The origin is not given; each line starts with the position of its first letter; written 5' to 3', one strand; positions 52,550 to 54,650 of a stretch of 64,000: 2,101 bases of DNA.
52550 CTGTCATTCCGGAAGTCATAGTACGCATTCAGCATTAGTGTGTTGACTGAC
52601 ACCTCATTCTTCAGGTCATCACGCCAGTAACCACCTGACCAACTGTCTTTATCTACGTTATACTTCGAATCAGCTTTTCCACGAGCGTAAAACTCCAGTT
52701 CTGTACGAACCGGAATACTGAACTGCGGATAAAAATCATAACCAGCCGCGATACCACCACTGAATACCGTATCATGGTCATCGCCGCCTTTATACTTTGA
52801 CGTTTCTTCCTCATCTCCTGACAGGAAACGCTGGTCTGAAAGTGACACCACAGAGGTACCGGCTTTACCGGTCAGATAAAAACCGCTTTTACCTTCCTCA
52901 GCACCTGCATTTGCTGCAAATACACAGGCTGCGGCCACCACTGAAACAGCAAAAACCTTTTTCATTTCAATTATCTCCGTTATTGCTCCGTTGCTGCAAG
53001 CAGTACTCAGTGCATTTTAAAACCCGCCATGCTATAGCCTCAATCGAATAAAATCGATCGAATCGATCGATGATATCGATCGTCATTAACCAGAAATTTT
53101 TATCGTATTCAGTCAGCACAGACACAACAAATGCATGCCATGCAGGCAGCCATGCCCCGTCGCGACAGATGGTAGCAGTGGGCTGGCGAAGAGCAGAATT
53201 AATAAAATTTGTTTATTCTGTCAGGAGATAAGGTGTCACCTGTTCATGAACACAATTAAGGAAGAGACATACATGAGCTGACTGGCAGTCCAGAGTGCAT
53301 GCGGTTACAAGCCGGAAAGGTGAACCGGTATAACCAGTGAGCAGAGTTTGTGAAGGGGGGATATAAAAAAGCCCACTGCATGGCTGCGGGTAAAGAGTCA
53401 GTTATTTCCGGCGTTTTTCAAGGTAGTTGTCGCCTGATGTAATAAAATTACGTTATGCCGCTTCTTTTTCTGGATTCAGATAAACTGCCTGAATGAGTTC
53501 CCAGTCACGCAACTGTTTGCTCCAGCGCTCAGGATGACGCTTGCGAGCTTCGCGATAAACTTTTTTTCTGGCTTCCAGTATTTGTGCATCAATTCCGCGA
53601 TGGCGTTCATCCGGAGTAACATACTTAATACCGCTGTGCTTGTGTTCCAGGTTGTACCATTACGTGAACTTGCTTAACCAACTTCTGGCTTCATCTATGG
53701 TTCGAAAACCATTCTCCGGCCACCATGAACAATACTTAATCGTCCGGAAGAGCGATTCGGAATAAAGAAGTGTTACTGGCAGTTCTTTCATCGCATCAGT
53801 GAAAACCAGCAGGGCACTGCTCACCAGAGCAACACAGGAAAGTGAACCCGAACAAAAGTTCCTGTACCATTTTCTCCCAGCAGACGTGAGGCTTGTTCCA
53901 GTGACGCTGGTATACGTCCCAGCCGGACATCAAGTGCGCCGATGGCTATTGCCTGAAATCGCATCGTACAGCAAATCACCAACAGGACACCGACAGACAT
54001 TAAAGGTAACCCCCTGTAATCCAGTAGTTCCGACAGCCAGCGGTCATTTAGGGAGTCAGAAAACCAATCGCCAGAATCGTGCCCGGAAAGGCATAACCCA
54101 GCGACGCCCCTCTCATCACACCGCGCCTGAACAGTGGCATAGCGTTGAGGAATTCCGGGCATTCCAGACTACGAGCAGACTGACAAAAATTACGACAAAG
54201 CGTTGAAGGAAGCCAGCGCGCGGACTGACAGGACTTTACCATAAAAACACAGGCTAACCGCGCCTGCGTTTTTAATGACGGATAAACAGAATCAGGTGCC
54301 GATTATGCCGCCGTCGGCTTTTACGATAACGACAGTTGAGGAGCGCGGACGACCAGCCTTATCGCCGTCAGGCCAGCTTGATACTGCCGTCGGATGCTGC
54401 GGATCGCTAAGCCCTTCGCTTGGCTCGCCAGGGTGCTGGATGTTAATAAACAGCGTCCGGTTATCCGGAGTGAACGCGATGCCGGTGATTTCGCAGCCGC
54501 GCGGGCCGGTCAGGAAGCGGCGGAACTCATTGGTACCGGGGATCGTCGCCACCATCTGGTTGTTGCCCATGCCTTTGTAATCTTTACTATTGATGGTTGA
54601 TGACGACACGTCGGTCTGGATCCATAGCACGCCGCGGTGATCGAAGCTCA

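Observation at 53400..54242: Scar of a lost operon: ABC-permease-like fragment next to a transposase remnant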

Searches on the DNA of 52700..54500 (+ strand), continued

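Call 12: get_annotated_region(hit=H59, flank=4000)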
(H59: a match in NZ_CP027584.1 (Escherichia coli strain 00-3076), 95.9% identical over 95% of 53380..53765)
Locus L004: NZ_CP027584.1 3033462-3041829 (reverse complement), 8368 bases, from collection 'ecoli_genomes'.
description: Escherichia coli strain 00-3076 chromosome, complete genome
organism: Escherichia coli strain 00-3076 (NCBI taxid 562)
replicon: chromosome; assembly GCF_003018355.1
host: Homo sapiens; source: urine; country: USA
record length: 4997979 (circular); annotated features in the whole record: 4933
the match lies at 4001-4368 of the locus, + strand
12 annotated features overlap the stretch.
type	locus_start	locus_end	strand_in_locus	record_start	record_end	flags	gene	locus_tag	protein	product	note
CDS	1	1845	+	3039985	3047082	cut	-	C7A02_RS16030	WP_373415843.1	hemagglutinin repeat-containing protein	-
CDS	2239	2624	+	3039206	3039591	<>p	-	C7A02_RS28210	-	VENN motif pre-toxin domain-containing protein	frameshifted; internal stop; incomplete; partial in the middle of a contig; missing N-terminus and C-terminus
CDS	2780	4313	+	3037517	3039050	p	-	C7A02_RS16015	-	IS3 family transposase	frameshifted; internal stop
CDS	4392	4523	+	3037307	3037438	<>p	-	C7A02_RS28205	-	adhesin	incomplete; partial in the middle of a contig; missing N-terminus and C-terminus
CDS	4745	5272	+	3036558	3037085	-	-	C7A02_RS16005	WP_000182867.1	DUF6882 domain-containing protein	-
CDS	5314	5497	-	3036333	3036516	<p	-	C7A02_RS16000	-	transposase domain-containing protein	frameshifted; incomplete; partial in the middle of a contig; missing N-terminus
CDS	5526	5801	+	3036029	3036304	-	-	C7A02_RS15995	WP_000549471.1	hypothetical protein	-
CDS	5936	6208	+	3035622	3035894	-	-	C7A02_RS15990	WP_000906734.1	hypothetical protein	-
CDS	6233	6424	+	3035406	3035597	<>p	-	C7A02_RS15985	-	hypothetical protein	incomplete; partial in the middle of a contig; missing N-terminus and C-terminus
CDS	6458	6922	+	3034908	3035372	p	-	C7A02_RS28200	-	type VI secretion system baseplate subunit TssE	frameshifted; internal stop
CDS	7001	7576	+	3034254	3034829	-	-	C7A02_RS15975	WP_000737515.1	Ail/Lom family outer membrane beta-barrel protein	-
CDS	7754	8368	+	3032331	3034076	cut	-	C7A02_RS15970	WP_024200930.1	3'-5' exonuclease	-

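Call 21: get_annotated_region(hit=H55, flank=5000)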
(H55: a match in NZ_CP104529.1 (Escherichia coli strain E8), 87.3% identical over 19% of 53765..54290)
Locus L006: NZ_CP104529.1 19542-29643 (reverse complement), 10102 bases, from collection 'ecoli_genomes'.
description: Escherichia coli strain E8 plasmid p3, complete sequence
organism: Escherichia coli strain E8 (NCBI taxid 562)
replicon: plasmid p3; assembly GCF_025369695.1
host: Poultry; source: Pullet; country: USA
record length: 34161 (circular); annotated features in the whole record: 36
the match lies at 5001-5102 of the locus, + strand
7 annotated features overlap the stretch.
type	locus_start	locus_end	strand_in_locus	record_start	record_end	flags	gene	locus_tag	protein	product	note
CDS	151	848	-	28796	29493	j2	-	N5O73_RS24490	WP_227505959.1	IS1-like element IS1A family transposase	programmed frameshift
CDS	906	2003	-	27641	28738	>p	ltrA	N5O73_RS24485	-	group II intron reverse transcriptase/maturase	incomplete; partial in the middle of a contig; missing C-terminus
CDS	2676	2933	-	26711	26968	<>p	-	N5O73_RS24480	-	IS3 family transposase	incomplete; partial in the middle of a contig; missing N-terminus and C-terminus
CDS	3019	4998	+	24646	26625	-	-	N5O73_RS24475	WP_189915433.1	PhoX family protein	-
CDS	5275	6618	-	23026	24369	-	-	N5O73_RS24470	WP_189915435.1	esterase-like activity of phytase family protein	-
CDS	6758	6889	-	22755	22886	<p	-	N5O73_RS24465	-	IS3 family transposase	incomplete; partial in the middle of a contig; missing N-terminus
CDS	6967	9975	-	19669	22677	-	-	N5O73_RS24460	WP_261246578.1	Tn3-like element ISEc63 family transposase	-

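Call 34: search_dna_similar(query=window:52700-53397:-, collection=ecoli_genomes, mode=distant, max_rows=30, rows=spread)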
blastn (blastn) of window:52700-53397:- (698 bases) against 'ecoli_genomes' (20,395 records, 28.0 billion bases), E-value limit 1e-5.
Records with a match: 1787; places in all: 2257; records where one place covers at least 80% of the query: 107.
Genomes with a match: 1786 of 5426; with a place that covers at least 80% of the query: 107. Places per genome that has any: lowest 1, median 1, highest 4. On chromosomes: 2254 places; on plasmids: 3.
Best place of each record, by identity: >=99% 54; 95-99% 458; 90-95% 5; 80-90% 300; 60-80% 970.
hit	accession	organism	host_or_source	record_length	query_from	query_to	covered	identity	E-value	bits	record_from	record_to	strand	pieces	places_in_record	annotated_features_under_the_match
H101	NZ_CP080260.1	Escherichia coli strain 135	Chicken fecal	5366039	1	698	100%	100.0%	0e+0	1260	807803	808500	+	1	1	outer membrane protein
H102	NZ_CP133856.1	Escherichia coli strain ES1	Homo sapiens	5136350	1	698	100%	95.3%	0e+0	1107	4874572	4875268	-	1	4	outer membrane protein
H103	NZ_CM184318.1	Escherichia coli strain F11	food animal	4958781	267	698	62%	84.1%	3e-126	461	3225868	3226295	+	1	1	outer membrane protein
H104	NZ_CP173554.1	Escherichia coli strain 98203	Homo sapiens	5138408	317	698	55%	76.9%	1e-73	286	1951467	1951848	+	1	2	outer membrane protein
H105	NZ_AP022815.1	Escherichia coli strain JE86-ST05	Homo sapiens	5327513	315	698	55%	76.3%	2e-71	279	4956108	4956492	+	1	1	outer membrane protein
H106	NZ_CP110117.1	Escherichia coli strain 2-331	Sewage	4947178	315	698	55%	76.3%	2e-71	279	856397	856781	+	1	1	outer membrane protein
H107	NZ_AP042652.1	Escherichia coli strain OkiPb01708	bovine feces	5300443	315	698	55%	76.3%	2e-71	279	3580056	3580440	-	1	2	outer membrane protein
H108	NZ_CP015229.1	Escherichia coli strain 06-00048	alfalfa sprout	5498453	315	698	55%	76.0%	8e-70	274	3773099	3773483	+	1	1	outer membrane protein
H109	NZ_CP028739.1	Escherichia coli strain A36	Pseudomys apodemoides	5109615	412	698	41%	96.5%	4e-130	473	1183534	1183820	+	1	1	outer membrane protein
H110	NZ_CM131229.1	Escherichia coli strain 1-62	Pig farm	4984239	317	698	55%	72.0%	2e-45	193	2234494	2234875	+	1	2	outer membrane protein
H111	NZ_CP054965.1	Escherichia coli strain STIN_95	Shatin WWTPs_95 WWTPs influent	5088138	413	698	41%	95.8%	8e-127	462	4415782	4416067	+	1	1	outer membrane protein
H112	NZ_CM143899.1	Escherichia coli strain E22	Homo sapiens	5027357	413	698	41%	95.8%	8e-127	462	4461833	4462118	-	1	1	outer membrane protein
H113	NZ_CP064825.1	Escherichia coli UTI89 strain UTI89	Homo sapiens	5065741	413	698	41%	95.1%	4e-124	453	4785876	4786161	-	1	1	outer membrane protein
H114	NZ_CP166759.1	Escherichia coli strain CRE389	Homo sapiens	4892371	413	698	41%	95.1%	4e-124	453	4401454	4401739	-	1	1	outer membrane protein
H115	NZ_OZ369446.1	Escherichia coli strain Esc5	not applicable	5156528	413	698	41%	95.1%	4e-124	453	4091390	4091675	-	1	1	outer membrane protein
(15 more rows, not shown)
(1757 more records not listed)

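Call 40: search_dna_similar(query=window:53600-54290:-, collection=ecoli_genomes, mode=near, max_rows=60, rows=spread)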
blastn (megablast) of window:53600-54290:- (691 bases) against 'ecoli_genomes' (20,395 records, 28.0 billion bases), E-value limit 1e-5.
Records with a match: 195; places in all: 226; records where one place covers at least 80% of the query: 56.
Genomes with a match: 194 of 5426; with a place that covers at least 80% of the query: 56. Places per genome that has any: lowest 1, median 1, highest 4. On chromosomes: 223 places; on plasmids: 3.
Best place of each record, by identity: >=99% 70; 95-99% 87; 90-95% 3; 80-90% 35.
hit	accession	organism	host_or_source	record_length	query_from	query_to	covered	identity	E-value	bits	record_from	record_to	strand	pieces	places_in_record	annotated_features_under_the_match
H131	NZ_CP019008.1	Escherichia coli strain Ecol_AZ159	Homo sapiens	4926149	1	691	100%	100.0%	0e+0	1277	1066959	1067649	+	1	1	iron ABC transporter permease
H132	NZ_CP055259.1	Escherichia coli strain AH62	chicken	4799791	1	691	100%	100.0%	0e+0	1277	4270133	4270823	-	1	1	iron ABC transporter permease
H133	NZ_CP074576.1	Escherichia coli strain CS18F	Chicken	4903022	1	691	100%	100.0%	0e+0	1277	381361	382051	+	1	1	iron ABC transporter permease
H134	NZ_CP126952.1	Escherichia coli O78:H4 strain APEC E12049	Gallus gallus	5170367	1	691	100%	100.0%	0e+0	1277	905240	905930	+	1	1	iron ABC transporter permease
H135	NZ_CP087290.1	Escherichia coli strain APEC 102026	chicken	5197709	1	691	100%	100.0%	0e+0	1277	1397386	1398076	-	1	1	iron ABC transporter permease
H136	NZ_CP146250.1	Escherichia coli strain L26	chicken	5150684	1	691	100%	100.0%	0e+0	1277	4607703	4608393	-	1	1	iron ABC transporter permease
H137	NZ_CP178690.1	Escherichia coli strain VTB97420v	Chicken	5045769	1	691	100%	100.0%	0e+0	1277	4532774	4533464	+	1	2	iron ABC transporter permease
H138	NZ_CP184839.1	Escherichia coli strain 47-1826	Broiler chicken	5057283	1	691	100%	100.0%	0e+0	1277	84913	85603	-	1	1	iron ABC transporter permease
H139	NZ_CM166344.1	Escherichia coli strain CH4804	Homo sapiens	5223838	1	691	100%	100.0%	0e+0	1277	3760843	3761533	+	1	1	iron ABC transporter permease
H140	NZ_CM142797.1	Escherichia coli strain GPEC1031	chicken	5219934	1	691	100%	100.0%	0e+0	1277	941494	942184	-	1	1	iron ABC transporter permease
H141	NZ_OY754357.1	Escherichia coli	-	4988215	1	691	100%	100.0%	0e+0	1277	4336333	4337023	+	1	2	iron ABC transporter permease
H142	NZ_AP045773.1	Escherichia coli strain 23CRST013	Homo sapiens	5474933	1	691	100%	100.0%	0e+0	1277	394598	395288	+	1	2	iron ABC transporter permease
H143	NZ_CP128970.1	Escherichia coli strain TUM1886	missing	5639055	1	691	100%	99.9%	0e+0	1271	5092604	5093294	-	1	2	iron ABC transporter permease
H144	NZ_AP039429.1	Escherichia coli strain EC332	Gallus gallus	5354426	1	691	100%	99.9%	0e+0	1271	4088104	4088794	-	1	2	iron ABC transporter permease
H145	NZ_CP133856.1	Escherichia coli strain ES1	Homo sapiens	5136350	1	691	100%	99.7%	0e+0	1266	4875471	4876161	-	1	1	ABC transporter permease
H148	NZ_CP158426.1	Escherichia coli strain NRZ14408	Homo sapiens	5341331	1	535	77%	98.9%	0e+0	955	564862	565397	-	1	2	iron ABC transporter permease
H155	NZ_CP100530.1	Escherichia coli strain LH10-b-1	Gallus gallus domesticus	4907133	1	529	77%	99.2%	0e+0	955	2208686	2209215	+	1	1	iron ABC transporter permease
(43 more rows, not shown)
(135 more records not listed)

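Call 41: get_annotated_region(hit=H155, flank=7000)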
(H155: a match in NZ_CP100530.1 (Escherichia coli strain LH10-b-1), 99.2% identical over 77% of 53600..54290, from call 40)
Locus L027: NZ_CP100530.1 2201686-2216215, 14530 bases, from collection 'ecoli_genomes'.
description: Escherichia coli strain LH10-b-1 chromosome, complete genome
organism: Escherichia coli strain LH10-b-1 (NCBI taxid 562)
replicon: chromosome; assembly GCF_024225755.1
host: Gallus gallus domesticus; source: pooled poultry feces; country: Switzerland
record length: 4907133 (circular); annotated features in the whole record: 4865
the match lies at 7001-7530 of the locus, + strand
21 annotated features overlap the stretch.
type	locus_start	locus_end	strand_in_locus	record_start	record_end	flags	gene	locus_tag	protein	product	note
CDS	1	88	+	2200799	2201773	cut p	-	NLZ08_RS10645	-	TIGR03756 family integrating conjugative element protein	internal stop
CDS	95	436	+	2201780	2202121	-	-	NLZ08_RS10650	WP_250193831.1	hypothetical protein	-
CDS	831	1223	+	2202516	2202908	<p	-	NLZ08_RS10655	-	integrase core domain-containing protein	frameshifted; incomplete; partial in the middle of a contig; missing N-terminus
CDS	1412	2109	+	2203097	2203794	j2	-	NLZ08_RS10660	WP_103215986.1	IS1-like element IS1A family transposase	programmed frameshift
CDS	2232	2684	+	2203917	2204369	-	-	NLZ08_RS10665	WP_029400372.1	SgcJ/EcaC family oxidoreductase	-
CDS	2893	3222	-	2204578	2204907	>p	-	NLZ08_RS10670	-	transposase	frameshifted; incomplete; partial in the middle of a contig; missing N-terminus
CDS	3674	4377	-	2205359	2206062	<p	-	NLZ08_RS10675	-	transposase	frameshifted; internal stop; incomplete; partial in the middle of a contig; missing C-terminus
CDS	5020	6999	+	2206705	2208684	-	-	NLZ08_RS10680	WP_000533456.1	PhoX family protein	-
CDS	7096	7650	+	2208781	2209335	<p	-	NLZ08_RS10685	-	iron ABC transporter permease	frameshifted; incomplete; partial in the middle of a contig; missing N-terminus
CDS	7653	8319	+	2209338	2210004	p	-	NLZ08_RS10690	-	ABC transporter ATP-binding protein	frameshifted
CDS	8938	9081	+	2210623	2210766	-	-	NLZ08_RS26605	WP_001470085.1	hypothetical protein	-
CDS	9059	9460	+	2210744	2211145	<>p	-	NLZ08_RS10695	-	extracellular solute-binding protein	incomplete; partial in the middle of a contig; missing N-terminus and C-terminus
CDS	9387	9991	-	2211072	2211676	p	tnpA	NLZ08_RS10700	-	IS66-like element accessory protein TnpA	frameshifted; internal stop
CDS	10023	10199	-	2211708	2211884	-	-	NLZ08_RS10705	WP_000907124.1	ProQ/FINO family protein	-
CDS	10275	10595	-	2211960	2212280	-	-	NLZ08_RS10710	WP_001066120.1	PerC family transcriptional regulator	-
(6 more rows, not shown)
